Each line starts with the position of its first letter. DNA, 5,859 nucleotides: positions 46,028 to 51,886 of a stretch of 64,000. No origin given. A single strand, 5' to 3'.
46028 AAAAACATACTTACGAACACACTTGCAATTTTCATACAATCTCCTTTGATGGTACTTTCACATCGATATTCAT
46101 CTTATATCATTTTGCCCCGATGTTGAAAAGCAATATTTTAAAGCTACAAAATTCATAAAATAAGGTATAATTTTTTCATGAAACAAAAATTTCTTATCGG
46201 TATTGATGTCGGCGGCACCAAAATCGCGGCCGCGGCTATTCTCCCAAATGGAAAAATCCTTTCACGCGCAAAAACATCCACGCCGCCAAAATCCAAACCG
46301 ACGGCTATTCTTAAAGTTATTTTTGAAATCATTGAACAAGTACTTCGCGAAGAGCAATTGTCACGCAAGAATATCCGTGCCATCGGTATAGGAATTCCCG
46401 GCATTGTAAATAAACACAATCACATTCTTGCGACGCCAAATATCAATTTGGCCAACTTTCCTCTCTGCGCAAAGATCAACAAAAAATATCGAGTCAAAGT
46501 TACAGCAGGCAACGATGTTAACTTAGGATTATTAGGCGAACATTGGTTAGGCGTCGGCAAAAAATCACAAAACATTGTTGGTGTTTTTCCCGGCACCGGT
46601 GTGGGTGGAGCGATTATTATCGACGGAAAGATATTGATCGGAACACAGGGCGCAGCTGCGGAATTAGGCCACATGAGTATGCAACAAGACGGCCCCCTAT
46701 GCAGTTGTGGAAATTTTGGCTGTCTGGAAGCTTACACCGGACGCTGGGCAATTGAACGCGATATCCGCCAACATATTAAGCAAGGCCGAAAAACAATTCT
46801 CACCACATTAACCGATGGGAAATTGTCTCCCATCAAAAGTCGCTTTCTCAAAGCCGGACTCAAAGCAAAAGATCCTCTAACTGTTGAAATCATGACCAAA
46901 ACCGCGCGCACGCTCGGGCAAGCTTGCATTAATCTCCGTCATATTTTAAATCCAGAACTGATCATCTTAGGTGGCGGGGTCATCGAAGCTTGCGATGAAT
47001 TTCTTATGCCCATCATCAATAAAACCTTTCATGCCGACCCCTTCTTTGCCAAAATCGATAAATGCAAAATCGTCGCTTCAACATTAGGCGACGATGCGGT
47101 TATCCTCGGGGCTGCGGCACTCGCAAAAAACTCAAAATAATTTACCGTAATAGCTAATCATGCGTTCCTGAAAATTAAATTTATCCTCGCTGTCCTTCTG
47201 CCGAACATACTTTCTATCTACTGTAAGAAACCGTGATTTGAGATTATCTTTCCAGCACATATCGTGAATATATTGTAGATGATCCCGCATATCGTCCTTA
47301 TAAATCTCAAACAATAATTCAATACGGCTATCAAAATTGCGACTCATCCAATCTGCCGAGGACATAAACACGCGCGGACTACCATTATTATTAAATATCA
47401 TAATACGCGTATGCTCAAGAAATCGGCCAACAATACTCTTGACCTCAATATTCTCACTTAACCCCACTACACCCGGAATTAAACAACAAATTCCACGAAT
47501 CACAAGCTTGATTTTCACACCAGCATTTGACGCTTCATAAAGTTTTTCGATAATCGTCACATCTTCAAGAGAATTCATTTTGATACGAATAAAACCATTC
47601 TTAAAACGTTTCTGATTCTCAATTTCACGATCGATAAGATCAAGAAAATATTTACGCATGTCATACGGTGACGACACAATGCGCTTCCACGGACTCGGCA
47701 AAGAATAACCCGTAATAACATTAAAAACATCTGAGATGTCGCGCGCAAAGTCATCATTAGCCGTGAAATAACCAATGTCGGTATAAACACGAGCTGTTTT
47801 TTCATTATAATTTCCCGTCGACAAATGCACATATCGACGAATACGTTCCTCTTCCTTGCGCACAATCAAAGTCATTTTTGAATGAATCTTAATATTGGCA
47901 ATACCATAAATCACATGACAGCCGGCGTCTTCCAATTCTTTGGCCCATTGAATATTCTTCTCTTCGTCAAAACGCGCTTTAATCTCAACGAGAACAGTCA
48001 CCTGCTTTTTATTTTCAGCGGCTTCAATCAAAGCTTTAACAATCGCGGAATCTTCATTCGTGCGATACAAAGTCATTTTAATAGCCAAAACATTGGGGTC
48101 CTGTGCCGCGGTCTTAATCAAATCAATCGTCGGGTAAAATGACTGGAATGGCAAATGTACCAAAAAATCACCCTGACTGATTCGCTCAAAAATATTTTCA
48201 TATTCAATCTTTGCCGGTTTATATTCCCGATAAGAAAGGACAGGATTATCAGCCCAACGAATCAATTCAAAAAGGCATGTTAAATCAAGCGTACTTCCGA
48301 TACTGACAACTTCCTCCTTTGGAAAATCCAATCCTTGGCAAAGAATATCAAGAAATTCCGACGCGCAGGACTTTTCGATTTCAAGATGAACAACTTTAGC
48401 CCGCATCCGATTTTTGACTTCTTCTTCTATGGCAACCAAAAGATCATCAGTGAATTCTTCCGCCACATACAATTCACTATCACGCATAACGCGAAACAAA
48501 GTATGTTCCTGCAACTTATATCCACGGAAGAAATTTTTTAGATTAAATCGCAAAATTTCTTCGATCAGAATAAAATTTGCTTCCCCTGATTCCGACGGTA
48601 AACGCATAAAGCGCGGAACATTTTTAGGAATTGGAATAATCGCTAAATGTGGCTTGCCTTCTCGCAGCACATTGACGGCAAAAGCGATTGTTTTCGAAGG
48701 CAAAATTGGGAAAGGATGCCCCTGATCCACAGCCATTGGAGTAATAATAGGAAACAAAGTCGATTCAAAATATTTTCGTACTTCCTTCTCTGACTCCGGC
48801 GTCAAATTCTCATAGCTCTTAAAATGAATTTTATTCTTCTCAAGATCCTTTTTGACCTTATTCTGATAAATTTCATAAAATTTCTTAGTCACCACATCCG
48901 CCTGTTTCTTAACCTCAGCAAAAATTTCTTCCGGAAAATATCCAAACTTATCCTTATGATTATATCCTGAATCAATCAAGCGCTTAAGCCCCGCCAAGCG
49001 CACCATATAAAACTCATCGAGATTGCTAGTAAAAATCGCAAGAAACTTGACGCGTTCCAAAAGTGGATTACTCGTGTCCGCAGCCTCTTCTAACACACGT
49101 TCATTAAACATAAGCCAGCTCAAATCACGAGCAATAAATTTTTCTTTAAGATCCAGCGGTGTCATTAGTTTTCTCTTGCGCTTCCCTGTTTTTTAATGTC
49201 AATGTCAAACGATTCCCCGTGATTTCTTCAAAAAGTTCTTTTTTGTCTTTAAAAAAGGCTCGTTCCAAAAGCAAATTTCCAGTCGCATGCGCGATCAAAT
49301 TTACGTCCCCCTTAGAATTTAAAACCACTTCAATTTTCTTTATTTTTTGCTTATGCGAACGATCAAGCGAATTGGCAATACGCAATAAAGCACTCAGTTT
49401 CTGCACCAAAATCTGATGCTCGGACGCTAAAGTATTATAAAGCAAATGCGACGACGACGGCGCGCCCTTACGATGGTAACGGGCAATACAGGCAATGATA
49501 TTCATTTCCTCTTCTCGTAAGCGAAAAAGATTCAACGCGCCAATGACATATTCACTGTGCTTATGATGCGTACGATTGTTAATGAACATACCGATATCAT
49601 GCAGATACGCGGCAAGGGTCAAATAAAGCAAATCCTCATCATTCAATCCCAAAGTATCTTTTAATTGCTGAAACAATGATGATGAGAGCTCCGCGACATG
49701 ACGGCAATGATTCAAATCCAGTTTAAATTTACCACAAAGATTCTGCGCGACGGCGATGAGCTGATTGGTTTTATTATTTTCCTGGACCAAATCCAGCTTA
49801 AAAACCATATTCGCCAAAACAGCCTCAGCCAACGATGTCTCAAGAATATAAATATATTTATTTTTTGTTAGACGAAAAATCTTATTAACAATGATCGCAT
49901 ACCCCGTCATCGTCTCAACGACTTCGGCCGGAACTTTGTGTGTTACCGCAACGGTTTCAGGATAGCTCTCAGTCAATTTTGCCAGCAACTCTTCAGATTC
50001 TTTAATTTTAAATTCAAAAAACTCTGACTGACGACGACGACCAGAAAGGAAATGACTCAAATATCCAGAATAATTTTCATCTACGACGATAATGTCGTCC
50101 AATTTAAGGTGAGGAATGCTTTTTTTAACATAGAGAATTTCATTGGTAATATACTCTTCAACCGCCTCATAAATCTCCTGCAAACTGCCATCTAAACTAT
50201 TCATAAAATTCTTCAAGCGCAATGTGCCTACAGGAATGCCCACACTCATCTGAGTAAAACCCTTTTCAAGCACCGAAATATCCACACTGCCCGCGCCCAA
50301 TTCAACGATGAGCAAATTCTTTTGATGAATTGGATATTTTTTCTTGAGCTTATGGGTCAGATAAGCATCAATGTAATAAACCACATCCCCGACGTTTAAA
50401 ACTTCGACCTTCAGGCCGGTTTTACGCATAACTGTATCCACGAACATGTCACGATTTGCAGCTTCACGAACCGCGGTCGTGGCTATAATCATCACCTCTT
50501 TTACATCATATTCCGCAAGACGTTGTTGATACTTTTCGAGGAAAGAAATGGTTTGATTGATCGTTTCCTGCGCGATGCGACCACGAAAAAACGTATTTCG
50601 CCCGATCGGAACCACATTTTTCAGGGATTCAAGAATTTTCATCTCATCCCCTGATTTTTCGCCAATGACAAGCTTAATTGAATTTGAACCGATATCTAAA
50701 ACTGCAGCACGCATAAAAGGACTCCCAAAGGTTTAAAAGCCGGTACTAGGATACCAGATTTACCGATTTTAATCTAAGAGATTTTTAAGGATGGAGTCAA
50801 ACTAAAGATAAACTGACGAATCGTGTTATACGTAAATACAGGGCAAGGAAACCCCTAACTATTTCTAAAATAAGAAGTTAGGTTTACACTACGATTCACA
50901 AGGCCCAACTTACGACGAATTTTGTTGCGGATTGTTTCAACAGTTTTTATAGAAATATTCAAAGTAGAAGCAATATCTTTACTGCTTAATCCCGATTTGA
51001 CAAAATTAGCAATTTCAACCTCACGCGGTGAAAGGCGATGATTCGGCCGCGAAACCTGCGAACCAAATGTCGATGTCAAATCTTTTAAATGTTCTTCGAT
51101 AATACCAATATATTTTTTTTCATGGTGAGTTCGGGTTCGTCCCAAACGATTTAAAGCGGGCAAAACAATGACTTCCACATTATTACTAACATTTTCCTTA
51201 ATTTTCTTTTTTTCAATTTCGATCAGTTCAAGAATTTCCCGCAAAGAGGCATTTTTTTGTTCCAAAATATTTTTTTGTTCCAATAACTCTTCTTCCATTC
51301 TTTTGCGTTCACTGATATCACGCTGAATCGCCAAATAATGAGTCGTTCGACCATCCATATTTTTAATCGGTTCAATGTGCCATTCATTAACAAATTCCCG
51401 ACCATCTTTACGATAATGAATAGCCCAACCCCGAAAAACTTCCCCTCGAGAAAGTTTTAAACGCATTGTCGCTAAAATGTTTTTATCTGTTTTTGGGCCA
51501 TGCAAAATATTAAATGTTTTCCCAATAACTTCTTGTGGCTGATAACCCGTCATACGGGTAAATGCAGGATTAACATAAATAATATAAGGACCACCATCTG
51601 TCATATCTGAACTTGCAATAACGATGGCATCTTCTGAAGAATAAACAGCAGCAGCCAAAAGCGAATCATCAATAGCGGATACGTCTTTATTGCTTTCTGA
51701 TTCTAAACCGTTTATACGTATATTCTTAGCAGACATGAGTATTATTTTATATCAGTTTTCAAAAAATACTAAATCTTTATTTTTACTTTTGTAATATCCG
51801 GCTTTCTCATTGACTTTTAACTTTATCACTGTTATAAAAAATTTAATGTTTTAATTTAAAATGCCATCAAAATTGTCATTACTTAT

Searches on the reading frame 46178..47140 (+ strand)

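Call 32: search_protein_families(library=pfam, proteins=[window:46178-47140:+], max_evalue=0.0001)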
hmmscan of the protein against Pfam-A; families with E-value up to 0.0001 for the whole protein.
window:46178-47140:+ (320 aa): 3 families
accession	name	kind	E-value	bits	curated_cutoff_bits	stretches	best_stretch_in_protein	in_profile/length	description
PF00480.26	ROK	-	6.8e-68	229.8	22.9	1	7-318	2-293/294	ROK family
PF01869.26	BcrAD_BadFG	-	4.5e-08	33.4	31.5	1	7-76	1-72/271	BadF/BadG/BcrA/BcrD ATPase family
PF05378.19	Hydant_A_N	-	7.5e-05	23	25.2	0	7-72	2-63/176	Hydantoinase/oxoprolinase N-terminal region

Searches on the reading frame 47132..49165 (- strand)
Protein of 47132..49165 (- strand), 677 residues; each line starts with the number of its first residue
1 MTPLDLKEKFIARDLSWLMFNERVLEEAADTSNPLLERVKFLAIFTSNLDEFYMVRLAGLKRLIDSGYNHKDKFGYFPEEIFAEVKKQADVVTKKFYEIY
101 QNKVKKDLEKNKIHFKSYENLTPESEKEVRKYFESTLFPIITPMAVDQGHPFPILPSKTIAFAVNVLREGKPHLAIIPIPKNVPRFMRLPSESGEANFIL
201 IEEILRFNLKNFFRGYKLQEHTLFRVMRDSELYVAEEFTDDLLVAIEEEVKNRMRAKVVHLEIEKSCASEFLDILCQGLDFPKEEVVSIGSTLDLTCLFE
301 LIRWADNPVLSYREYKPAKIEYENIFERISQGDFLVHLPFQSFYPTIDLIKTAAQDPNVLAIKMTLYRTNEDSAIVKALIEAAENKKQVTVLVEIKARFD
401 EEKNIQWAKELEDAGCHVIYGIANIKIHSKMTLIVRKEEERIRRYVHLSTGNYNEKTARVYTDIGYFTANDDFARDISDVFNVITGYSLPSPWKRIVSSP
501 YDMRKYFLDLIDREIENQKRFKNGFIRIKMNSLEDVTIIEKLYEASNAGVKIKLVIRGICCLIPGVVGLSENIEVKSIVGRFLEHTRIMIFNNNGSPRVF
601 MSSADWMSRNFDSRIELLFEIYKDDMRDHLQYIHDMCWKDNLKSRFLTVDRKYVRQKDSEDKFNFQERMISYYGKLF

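Call 32: search_protein_families(library=pfam, proteins=[window:47132-49165:-], max_evalue=0.0001)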
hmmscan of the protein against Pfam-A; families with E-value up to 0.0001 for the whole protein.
window:47132-49165:- (677 aa): 5 families
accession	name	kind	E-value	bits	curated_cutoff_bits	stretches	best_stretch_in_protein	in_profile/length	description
PF17941.7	PP_kinase_C_1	-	1.3e-76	256.3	25.7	1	324-488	1-165/167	Polyphosphate kinase C-terminal domain 1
PF13090.12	PP_kinase_C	-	4.4e-66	222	25.8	1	498-665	3-171/172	Polyphosphate kinase C-terminal domain 2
PF02503.22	PP_kinase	-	1.9e-52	178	31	1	126-301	3-183/183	Polyphosphate kinase middle domain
PF13089.11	PP_kinase_N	-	9.4e-37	126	23.8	1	10-115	1-106/107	Polyphosphate kinase N-terminal domain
PF13091.12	PLDc_2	-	5.2e-13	49.4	27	2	362-482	12-129/132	PLD-like domain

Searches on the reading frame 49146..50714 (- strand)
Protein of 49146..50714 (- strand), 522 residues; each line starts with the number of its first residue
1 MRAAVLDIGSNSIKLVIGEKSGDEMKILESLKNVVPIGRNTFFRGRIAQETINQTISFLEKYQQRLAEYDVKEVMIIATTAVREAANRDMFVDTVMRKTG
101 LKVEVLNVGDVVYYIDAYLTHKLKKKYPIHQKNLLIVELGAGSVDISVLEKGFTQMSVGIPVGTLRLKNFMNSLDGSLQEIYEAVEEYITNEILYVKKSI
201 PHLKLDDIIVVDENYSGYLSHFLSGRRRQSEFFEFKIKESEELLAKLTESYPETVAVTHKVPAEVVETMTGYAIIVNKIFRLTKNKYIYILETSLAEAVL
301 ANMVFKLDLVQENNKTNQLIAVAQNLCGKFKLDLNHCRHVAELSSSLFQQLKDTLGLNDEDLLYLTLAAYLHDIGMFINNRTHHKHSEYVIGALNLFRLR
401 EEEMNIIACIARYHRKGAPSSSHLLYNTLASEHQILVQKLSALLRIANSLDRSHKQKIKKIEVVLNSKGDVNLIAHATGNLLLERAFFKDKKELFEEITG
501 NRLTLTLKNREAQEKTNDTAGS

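Call 32: search_protein_families(library=pfam, proteins=[window:49146-50714:-], max_evalue=0.0001)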
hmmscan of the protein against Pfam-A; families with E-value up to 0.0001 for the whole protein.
window:49146-50714:- (522 aa): 4 families
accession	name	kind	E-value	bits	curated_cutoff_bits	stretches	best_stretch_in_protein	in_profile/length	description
PF02541.22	Ppx-GppA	-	2.2e-25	90.1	27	1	17-304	2-282/285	Ppx/GppA phosphatase family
PF21447.3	Ppx-GppA_III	-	2.7e-25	89.7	27.3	1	323-470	6-152/177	Ppx/GppA phosphatase, domain III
PF24391.1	HD-CE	-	8.8e-10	39.1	27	1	333-451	8-186/263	HD-CE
PF01966.28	HD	-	4e-08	34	22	1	334-427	2-93/116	HD domain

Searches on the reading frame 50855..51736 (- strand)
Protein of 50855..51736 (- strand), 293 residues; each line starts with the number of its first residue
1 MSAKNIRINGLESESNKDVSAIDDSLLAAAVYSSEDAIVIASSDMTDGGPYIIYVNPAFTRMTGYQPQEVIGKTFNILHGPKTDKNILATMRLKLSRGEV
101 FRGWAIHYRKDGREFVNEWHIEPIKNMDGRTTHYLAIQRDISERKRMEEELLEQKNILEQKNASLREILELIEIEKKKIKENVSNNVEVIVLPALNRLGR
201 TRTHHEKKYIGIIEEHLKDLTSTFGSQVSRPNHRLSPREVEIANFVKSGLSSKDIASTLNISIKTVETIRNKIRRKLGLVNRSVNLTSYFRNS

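Call 32: search_protein_families(library=pfam, proteins=[window:50855-51736:-], max_evalue=0.0001)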
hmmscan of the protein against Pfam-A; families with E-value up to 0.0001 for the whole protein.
window:50855-51736:- (293 aa): 6 families
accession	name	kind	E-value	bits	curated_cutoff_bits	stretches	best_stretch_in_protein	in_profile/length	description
PF13426.13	PAS_9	-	3.1e-18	66.4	27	1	36-143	2-103/103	PAS domain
PF00196.25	GerE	-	9.3e-13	48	23.5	1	234-283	2-51/57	Bacterial regulatory proteins, luxR family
PF08448.16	PAS_4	-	1.5e-11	45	23.1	1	51-146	16-110/110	PAS fold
PF00989.32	PAS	-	1.8e-11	44.4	22.6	1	52-141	23-113/113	PAS fold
PF08447.18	PAS_3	-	1.7e-07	31.8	25.6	1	52-136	1-87/89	PAS fold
PF13188.13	PAS_8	-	2.1e-05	24.7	21.8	1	33-83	9-55/65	PAS domain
